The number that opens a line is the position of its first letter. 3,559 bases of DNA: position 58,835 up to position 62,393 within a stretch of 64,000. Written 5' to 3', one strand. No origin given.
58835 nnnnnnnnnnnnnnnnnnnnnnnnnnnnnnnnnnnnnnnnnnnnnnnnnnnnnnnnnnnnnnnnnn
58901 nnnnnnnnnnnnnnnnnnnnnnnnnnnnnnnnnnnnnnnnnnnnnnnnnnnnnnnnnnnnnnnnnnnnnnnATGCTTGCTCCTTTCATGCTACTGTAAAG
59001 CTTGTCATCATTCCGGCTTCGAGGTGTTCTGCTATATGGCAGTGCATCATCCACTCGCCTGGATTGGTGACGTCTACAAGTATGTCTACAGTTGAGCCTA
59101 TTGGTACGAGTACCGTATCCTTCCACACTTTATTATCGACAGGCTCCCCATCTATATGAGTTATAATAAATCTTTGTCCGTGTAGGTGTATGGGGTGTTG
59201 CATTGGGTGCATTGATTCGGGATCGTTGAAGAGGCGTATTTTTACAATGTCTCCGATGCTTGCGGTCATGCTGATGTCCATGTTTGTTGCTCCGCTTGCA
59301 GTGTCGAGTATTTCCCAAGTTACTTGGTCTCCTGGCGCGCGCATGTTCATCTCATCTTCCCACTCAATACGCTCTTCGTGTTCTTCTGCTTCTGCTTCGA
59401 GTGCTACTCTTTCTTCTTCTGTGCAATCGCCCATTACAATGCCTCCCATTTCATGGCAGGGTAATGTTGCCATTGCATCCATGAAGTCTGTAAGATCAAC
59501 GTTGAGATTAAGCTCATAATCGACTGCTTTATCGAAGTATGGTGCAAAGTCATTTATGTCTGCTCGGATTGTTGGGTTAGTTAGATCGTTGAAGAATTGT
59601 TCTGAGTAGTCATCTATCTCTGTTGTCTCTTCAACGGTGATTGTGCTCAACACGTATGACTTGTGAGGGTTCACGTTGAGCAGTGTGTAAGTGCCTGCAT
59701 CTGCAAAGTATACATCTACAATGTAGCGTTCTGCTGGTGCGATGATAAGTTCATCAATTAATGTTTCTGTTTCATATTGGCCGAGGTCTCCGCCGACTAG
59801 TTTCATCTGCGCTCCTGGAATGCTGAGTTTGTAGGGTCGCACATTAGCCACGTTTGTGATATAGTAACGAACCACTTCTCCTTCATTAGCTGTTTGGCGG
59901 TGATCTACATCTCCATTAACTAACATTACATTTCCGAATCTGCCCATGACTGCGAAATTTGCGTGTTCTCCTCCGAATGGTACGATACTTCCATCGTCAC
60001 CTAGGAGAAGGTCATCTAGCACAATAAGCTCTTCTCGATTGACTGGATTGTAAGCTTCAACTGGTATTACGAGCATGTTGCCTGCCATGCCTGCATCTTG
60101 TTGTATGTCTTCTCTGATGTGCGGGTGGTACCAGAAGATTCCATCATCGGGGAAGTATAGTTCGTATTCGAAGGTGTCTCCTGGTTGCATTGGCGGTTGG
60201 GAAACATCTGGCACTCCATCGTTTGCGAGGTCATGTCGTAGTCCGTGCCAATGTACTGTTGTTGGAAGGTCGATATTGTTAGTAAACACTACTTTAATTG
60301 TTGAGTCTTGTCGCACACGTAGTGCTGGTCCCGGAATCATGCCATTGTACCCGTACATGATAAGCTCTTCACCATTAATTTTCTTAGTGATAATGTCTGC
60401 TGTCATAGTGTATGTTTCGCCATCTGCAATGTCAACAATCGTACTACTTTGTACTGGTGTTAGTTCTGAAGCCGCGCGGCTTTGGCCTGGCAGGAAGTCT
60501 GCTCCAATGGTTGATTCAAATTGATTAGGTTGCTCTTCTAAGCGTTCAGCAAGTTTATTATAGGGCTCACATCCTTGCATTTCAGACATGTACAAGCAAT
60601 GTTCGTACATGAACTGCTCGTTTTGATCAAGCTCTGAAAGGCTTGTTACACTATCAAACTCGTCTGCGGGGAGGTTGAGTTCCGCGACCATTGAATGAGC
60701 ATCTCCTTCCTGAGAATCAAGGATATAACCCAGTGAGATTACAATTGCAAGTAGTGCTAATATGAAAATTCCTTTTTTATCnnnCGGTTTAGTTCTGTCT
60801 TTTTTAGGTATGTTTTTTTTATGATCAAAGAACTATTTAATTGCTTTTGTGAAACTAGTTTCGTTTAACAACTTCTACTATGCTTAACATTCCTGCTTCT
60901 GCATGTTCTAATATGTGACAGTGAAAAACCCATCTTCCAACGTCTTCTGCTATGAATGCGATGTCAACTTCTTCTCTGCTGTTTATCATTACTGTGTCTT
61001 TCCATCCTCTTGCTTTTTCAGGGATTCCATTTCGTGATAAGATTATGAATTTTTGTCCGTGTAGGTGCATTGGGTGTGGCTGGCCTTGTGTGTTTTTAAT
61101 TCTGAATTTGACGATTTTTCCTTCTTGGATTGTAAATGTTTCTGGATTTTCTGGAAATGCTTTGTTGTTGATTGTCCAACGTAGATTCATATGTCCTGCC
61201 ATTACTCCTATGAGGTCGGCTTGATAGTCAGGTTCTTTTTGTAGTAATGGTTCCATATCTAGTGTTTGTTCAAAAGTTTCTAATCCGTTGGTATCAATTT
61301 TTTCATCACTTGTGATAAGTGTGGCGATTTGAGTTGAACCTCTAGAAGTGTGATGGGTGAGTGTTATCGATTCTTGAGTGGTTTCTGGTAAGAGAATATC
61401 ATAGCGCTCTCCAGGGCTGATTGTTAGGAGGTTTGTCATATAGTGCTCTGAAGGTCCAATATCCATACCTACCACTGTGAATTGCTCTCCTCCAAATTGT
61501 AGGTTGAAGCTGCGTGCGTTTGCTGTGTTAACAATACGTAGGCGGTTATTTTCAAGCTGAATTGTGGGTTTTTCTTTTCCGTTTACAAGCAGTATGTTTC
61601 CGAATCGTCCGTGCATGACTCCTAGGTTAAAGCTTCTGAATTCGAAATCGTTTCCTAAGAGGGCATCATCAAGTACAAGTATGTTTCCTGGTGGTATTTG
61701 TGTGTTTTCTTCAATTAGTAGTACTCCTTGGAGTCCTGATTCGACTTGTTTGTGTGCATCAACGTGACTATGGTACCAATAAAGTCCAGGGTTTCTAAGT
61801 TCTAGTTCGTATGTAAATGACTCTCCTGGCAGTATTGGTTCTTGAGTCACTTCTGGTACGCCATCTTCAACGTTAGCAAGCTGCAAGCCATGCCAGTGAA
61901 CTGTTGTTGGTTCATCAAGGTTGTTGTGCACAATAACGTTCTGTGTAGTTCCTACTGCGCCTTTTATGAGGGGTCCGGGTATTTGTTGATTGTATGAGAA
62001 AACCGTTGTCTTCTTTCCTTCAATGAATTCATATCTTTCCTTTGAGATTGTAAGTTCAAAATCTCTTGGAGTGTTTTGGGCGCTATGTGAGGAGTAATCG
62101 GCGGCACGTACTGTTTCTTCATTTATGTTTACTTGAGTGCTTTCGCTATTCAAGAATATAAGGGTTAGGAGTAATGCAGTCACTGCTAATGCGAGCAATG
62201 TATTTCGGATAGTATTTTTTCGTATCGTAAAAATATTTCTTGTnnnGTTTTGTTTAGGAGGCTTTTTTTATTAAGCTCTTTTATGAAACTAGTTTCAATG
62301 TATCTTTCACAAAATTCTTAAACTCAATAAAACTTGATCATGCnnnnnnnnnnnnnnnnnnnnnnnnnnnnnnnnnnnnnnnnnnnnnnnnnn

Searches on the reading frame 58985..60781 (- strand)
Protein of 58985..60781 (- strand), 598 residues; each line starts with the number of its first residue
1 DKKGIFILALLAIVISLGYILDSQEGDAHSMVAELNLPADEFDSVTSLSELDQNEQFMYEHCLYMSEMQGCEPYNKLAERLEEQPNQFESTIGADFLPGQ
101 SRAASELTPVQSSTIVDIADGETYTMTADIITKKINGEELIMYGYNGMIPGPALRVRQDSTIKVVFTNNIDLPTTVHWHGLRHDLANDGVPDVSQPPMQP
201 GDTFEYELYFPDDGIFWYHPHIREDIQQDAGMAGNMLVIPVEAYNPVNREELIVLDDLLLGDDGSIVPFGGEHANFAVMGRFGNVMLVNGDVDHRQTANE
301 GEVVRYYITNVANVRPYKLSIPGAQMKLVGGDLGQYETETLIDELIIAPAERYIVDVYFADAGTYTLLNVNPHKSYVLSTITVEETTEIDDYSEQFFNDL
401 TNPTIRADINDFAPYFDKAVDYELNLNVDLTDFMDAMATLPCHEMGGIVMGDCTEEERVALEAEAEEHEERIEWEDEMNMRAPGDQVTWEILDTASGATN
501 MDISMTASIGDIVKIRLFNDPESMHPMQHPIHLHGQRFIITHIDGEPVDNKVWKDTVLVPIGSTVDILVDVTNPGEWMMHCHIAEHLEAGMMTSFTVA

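Call 16: search_protein_families(library=pfam, proteins=[window:58985-60781:-], max_evalue=0.01)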
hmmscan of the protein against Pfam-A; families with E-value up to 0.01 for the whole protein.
window:58985-60781:- (598 aa): 3 families
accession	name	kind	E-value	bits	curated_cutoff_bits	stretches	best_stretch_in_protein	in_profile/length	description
PF07731.20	Cu-oxidase_2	-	2.3e-31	108.8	20.4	2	499-597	29-133/137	Multicopper oxidase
PF07732.21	Cu-oxidase_3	-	8.2e-29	100.5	21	1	140-238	15-114/119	Multicopper oxidase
PF00394.28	Cu-oxidase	-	5.3e-13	49.8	21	2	297-369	61-133/157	Multicopper oxidase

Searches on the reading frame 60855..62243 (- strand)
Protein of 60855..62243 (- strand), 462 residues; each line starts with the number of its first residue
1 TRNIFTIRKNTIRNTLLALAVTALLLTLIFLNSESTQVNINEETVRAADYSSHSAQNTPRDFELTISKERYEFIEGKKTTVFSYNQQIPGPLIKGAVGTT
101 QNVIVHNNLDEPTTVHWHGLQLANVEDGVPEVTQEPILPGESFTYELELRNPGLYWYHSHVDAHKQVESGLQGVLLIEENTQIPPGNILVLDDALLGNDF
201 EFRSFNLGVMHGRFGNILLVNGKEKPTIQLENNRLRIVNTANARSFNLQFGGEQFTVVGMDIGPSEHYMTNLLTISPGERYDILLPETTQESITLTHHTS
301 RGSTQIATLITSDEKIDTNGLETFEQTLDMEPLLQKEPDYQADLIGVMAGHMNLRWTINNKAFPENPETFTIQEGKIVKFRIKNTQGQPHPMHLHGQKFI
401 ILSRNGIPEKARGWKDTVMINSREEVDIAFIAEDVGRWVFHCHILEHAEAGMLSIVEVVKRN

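Call 16: search_protein_families(library=pfam, proteins=[window:60855-62243:-], max_evalue=0.01)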
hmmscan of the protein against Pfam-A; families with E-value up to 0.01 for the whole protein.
window:60855-62243:- (462 aa): 5 families
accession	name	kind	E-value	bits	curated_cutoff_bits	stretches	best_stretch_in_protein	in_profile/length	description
PF07731.20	Cu-oxidase_2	-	2.8e-35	121.5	20.4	2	339-458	4-133/137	Multicopper oxidase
PF07732.21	Cu-oxidase_3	-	1.5e-34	119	21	1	66-180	2-117/119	Multicopper oxidase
PF00394.28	Cu-oxidase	-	7.9e-14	52.5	21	1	232-285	67-120/157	Multicopper oxidase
PF00513.23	Late_protein_L2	-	0.0035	16.9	27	1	258-343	353-438/524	Late Protein L2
PF13473.12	Cupredoxin_1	-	0.0084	16.6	27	0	358-451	27-100/104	Cupredoxin-like domain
